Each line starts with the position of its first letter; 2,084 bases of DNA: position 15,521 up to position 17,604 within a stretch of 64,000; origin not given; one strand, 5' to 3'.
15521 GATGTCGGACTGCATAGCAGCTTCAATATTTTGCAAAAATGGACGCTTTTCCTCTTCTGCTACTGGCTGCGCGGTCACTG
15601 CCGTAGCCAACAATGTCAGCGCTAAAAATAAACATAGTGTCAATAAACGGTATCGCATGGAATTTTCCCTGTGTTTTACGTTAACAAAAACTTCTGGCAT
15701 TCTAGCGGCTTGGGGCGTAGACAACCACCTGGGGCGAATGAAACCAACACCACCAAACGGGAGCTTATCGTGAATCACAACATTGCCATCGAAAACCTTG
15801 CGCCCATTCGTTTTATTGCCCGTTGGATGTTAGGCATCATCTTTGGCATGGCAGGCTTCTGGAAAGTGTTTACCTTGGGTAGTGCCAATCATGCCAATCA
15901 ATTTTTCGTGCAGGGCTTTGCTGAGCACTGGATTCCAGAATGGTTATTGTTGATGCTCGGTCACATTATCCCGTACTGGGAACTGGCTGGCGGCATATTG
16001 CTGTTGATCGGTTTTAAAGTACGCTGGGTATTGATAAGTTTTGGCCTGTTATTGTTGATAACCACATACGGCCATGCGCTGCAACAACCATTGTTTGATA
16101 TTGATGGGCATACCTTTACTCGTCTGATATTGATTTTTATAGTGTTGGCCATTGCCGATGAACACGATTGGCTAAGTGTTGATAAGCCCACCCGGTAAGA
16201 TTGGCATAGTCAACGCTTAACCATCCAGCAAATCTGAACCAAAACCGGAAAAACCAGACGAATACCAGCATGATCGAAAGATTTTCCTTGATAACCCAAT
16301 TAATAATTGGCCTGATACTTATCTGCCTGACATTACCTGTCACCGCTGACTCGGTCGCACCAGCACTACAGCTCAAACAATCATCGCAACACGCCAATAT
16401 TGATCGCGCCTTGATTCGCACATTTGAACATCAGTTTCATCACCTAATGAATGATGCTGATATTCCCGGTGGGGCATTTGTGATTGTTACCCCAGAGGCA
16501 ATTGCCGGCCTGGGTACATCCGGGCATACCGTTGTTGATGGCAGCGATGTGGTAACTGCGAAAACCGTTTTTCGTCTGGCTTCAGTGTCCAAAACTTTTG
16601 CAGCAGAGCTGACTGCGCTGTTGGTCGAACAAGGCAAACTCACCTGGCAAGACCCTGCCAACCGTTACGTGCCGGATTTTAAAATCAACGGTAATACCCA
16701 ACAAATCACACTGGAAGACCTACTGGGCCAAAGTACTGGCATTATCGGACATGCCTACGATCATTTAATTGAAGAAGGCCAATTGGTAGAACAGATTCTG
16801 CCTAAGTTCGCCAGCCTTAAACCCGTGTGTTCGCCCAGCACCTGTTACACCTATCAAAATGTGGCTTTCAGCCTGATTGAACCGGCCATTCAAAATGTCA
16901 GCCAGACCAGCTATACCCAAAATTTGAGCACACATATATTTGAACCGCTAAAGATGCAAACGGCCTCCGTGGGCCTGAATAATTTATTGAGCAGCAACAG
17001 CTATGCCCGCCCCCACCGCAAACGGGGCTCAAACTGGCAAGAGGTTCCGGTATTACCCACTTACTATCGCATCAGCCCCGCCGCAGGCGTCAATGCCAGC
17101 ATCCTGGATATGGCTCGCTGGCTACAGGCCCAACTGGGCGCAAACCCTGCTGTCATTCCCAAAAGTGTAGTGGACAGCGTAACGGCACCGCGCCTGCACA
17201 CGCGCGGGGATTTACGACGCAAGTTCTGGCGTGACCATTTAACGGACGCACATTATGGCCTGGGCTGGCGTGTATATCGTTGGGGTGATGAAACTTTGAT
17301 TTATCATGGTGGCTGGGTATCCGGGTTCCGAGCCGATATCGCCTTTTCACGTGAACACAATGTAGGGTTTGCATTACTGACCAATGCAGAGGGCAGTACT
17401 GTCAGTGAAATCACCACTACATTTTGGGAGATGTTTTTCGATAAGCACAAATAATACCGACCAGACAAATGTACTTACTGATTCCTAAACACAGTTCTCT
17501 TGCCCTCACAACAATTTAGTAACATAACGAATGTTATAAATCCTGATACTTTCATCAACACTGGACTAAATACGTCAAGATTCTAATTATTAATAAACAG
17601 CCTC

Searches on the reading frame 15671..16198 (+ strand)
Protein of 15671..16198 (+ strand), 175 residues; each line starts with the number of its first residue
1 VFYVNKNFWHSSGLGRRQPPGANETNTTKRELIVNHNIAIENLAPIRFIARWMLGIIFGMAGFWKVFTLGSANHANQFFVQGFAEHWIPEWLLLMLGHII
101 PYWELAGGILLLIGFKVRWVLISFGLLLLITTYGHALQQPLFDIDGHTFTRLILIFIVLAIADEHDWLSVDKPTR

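Call 17: search_protein_families(library=pfam, proteins=[window:15671-16198:+], max_evalue=0.001)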
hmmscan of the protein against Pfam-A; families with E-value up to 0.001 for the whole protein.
window:15671-16198:+ (175 aa): 2 families
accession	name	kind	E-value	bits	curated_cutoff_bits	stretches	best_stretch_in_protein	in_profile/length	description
PF07681.17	DoxX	-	5e-07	30.7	23.6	1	48-133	3-81/85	DoxX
PF07291.16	MauE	-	1.5e-05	25.8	27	1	48-133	6-85/128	Methylamine utilisation protein MauE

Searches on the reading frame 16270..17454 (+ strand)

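Call 17: search_protein_families(library=pfam, proteins=[window:16270-17454:+], max_evalue=0.001)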
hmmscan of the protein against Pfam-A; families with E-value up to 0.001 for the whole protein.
window:16270-17454:+ (394 aa): 1 family
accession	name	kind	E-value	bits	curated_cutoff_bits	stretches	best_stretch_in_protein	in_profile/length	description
PF00144.29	Beta-lactamase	-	9.8e-57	193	27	1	54-379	3-316/329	Beta-lactamase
